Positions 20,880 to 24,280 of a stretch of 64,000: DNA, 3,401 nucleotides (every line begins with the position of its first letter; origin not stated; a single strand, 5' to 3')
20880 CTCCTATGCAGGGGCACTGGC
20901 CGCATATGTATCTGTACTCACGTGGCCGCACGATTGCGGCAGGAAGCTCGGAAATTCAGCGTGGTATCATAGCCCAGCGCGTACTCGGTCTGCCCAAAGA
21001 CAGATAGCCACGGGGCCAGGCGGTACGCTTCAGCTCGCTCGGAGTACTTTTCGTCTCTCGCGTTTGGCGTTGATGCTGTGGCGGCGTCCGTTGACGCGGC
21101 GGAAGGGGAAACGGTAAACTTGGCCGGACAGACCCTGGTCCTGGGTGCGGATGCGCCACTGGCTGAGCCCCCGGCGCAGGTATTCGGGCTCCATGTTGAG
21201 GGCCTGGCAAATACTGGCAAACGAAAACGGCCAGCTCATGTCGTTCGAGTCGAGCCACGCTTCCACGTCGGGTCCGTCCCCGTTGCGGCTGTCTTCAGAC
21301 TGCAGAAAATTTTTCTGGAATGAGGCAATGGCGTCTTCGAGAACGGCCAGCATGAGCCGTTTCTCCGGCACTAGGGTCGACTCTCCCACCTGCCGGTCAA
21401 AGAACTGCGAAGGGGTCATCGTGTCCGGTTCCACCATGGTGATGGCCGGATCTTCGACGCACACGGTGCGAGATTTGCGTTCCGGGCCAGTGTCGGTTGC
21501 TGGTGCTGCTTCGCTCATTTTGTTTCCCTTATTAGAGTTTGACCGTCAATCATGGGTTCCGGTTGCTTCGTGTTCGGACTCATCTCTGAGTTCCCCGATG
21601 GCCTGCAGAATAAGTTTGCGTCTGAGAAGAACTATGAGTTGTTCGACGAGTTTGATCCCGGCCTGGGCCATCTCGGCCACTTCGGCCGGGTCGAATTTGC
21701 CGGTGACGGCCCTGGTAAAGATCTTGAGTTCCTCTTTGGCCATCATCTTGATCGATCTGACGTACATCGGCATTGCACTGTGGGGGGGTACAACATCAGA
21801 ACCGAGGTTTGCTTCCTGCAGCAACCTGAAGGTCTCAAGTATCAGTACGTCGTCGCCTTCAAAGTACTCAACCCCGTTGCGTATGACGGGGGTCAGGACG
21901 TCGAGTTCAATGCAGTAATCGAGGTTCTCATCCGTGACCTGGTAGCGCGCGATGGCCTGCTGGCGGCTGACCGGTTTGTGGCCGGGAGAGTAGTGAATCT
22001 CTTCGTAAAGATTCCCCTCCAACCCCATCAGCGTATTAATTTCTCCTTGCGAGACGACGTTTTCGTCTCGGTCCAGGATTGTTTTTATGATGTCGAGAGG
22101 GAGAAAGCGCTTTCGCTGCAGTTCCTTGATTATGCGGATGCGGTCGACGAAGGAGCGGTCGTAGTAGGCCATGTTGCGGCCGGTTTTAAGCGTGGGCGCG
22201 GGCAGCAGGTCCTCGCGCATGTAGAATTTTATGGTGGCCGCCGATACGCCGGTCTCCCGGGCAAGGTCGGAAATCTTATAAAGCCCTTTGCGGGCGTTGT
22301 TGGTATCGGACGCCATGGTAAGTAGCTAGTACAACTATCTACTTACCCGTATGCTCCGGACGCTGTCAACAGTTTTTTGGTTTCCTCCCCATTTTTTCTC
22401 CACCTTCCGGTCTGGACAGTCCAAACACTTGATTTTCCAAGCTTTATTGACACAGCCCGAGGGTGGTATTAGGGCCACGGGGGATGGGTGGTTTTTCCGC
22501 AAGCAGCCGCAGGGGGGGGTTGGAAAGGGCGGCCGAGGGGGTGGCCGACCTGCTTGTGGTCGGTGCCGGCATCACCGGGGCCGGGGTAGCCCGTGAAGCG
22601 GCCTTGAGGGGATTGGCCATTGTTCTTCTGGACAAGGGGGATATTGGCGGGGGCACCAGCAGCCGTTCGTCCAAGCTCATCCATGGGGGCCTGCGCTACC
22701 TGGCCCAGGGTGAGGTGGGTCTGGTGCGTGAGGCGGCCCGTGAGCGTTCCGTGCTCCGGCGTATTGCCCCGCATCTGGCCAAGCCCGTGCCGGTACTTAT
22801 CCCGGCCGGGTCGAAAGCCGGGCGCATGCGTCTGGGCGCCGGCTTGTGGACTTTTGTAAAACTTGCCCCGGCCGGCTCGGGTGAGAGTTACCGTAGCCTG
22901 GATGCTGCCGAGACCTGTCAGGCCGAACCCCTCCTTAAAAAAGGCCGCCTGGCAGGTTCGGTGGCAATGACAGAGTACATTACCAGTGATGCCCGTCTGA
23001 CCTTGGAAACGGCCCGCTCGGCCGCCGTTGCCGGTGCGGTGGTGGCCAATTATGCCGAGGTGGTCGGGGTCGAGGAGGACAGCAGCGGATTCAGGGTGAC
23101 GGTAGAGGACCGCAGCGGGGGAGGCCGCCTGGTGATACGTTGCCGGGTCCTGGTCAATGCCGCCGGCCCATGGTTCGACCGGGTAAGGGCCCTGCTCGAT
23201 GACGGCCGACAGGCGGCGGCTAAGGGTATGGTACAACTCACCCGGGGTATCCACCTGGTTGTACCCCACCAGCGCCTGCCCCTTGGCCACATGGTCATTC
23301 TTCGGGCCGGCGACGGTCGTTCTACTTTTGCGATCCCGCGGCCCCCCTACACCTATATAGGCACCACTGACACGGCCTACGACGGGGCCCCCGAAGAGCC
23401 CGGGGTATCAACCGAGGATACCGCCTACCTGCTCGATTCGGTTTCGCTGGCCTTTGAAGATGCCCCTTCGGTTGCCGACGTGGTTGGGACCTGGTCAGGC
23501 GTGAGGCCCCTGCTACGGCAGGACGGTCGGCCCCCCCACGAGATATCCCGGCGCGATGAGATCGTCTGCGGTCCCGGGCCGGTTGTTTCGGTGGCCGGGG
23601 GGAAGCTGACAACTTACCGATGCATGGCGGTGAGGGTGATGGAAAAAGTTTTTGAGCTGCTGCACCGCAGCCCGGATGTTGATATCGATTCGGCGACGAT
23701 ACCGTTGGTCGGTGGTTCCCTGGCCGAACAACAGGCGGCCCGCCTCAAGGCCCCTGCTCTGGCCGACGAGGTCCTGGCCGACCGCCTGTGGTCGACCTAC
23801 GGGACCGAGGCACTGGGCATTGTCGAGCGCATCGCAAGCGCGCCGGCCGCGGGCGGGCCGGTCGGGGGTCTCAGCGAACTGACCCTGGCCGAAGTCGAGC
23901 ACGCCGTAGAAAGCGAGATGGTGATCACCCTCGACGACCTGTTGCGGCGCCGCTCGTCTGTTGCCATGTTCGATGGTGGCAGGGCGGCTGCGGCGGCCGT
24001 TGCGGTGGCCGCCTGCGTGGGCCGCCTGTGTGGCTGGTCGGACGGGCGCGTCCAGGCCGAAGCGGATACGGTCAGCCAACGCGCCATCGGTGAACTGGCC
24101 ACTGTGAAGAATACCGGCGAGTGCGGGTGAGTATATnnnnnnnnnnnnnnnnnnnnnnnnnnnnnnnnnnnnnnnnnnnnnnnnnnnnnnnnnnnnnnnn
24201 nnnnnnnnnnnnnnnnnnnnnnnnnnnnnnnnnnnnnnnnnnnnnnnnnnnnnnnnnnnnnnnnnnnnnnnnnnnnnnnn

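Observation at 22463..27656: AGPS-like FAD oxidase embedded between glpD and glpK with a HAD phosphatase: candidate ether-lipid or novel glycerol-phosphate pathway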

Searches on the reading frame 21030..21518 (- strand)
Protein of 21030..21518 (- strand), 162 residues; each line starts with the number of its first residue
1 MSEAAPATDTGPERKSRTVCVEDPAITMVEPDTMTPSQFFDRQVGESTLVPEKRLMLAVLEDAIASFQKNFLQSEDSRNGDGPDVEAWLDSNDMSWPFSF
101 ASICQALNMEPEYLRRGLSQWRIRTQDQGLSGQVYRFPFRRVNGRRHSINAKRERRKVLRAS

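Call 8: search_protein_families(library=pfam, proteins=[window:21030-21518:-])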
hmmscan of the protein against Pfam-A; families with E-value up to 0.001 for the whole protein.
window:21030-21518:- (162 aa): 0 families

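Call 31: search_solved_structures(query=window:21030-21518:-, max_evalue=1)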
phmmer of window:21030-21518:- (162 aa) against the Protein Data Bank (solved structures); distinct sequences matched with E-value up to 1: 0.

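Call 106: search_protein_families(library=ncbifam, proteins=[window:21030-21518:-], max_evalue=0.001)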
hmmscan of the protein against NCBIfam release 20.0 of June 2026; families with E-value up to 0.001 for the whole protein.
window:21030-21518:- (162 aa): 0 families

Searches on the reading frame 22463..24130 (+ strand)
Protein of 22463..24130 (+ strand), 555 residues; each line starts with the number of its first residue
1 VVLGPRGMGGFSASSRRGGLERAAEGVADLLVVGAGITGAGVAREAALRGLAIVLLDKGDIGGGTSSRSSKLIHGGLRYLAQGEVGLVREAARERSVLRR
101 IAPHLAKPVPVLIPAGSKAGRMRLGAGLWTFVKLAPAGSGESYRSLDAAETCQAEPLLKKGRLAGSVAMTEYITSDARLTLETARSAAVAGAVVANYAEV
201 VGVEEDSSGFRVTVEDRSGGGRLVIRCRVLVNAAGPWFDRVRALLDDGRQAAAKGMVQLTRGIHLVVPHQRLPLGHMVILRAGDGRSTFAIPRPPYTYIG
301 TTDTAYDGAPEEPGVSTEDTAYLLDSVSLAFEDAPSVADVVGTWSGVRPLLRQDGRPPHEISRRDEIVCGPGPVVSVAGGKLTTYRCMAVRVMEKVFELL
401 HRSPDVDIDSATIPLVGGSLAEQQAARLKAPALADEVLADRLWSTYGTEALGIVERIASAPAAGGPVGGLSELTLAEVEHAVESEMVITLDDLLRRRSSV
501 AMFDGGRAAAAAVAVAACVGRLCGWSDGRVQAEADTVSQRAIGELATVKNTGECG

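Call 4: search_protein_families(library=pfam, proteins=[window:22463-24130:+])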
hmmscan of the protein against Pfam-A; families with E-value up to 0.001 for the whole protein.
window:22463-24130:+ (555 aa): 4 families
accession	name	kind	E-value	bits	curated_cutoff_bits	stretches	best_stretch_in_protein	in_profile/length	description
PF01266.30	DAO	-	2.2e-49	169.3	27.9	1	29-385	1-352/353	FAD dependent oxidoreductase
PF16901.10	DAO_C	-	3e-20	72.8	31.4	1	411-529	4-125/126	C-terminal domain of alpha-glycerophosphate oxidase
PF01494.25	FAD_binding_3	-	1e-05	25.4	22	1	29-237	3-160/349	FAD binding domain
PF13450.12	NAD_binding_8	-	0.00018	22.1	21.9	1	32-68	1-37/68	NAD(P)-binding Rossmann-like domain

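Call 5: search_protein_families(library=ncbifam, proteins=[window:22463-24130:+])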
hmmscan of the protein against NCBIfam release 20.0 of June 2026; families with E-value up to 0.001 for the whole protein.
window:22463-24130:+ (555 aa): 15 families
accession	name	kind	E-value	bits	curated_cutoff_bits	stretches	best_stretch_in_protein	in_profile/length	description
NF008899.0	PRK12266.1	equivalog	3.9e-95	319.2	360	1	26-503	5-483/508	glycerol-3-phosphate dehydrogenase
NF033461.1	glycerol3P_ox_1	equivalog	1.6e-87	294.2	840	2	11-355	2-353/607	type 1 glycerol-3-phosphate oxidase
NF009906.0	PRK13369.1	equivalog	5.1e-86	289.2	352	1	26-502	5-481/502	glycerol-3-phosphate dehydrogenase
TIGR03377.1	glycerol3P_GlpA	equivalog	2.2e-45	155.2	552.8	1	30-502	2-457/530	anaerobic glycerol-3-phosphate dehydrogenase subunit GlpA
NF008313.0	PRK11101.1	equivalog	2.8e-32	112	425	1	27-503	8-468/548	anaerobic glycerol-3-phosphate dehydrogenase subunit A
NF033460.1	glycerol3P_ox_II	equivalog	4.3e-09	36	460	1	28-77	2-52/361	type 2 glycerol-3-phosphate oxidase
NF008726.1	PRK11728.1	equivalog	1.6e-05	24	299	0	143-247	115-211/389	L-2-hydroxyglutarate oxidase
TIGR01372.1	soxA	subfamily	9.7e-05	20.3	1164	1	27-75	168-216/996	sarcosine oxidase subunit alpha family protein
NF004789.0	PRK06134.1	subfamily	0.00024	19.8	747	1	25-74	10-59/581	FAD-dependent oxidoreductase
NF005882.1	PRK07843.1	equivalog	0.00035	19.1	788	1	29-70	3-44/547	3-oxosteroid 1-dehydrogenase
NF005511.0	PRK07121.1-4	equivalog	0.00037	19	466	1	24-86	17-78/553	FAD-binding protein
TIGR02032.1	GG-red-SF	subfamily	0.00044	20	158.8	0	29-62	2-35/297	geranylgeranyl reductase family protein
NF050086.1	pipecolate_AmaA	exception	0.00064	18.5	600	0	26-77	24-75/425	L-pipecolate oxidase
TIGR03364.1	HpnW_proposed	hypoth_equivalog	0.00071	18.8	285.1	0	29-66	2-39/365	TIGR03364 family FAD-dependent oxidoreductase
NF009477.0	PRK12843.1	equivalog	0.00074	18.1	758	0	24-70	13-59/578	FAD-dependent oxidoreductase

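Call 21: search_solved_structures(query=window:22463-24130:+, max_evalue=1e-10, show_alignments=2)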
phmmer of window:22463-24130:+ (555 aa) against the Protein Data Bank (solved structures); distinct sequences matched with E-value up to 1e-10: 4.
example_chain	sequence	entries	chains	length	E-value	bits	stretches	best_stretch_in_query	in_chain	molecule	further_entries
3da1_A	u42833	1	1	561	2.6e-85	290.3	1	11-546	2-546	Glycerol-3-phosphate dehydrogenase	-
2rgh_A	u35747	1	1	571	3.8e-76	260.1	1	11-529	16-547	Alpha-Glycerophosphate Oxidase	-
2rgo_A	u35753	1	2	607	3.8e-72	246.9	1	11-352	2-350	Alpha-Glycerophosphate Oxidase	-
2qcu_A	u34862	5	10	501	2.3e-57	198.1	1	28-503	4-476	Aerobic glycerol-3-phosphate dehydrogenase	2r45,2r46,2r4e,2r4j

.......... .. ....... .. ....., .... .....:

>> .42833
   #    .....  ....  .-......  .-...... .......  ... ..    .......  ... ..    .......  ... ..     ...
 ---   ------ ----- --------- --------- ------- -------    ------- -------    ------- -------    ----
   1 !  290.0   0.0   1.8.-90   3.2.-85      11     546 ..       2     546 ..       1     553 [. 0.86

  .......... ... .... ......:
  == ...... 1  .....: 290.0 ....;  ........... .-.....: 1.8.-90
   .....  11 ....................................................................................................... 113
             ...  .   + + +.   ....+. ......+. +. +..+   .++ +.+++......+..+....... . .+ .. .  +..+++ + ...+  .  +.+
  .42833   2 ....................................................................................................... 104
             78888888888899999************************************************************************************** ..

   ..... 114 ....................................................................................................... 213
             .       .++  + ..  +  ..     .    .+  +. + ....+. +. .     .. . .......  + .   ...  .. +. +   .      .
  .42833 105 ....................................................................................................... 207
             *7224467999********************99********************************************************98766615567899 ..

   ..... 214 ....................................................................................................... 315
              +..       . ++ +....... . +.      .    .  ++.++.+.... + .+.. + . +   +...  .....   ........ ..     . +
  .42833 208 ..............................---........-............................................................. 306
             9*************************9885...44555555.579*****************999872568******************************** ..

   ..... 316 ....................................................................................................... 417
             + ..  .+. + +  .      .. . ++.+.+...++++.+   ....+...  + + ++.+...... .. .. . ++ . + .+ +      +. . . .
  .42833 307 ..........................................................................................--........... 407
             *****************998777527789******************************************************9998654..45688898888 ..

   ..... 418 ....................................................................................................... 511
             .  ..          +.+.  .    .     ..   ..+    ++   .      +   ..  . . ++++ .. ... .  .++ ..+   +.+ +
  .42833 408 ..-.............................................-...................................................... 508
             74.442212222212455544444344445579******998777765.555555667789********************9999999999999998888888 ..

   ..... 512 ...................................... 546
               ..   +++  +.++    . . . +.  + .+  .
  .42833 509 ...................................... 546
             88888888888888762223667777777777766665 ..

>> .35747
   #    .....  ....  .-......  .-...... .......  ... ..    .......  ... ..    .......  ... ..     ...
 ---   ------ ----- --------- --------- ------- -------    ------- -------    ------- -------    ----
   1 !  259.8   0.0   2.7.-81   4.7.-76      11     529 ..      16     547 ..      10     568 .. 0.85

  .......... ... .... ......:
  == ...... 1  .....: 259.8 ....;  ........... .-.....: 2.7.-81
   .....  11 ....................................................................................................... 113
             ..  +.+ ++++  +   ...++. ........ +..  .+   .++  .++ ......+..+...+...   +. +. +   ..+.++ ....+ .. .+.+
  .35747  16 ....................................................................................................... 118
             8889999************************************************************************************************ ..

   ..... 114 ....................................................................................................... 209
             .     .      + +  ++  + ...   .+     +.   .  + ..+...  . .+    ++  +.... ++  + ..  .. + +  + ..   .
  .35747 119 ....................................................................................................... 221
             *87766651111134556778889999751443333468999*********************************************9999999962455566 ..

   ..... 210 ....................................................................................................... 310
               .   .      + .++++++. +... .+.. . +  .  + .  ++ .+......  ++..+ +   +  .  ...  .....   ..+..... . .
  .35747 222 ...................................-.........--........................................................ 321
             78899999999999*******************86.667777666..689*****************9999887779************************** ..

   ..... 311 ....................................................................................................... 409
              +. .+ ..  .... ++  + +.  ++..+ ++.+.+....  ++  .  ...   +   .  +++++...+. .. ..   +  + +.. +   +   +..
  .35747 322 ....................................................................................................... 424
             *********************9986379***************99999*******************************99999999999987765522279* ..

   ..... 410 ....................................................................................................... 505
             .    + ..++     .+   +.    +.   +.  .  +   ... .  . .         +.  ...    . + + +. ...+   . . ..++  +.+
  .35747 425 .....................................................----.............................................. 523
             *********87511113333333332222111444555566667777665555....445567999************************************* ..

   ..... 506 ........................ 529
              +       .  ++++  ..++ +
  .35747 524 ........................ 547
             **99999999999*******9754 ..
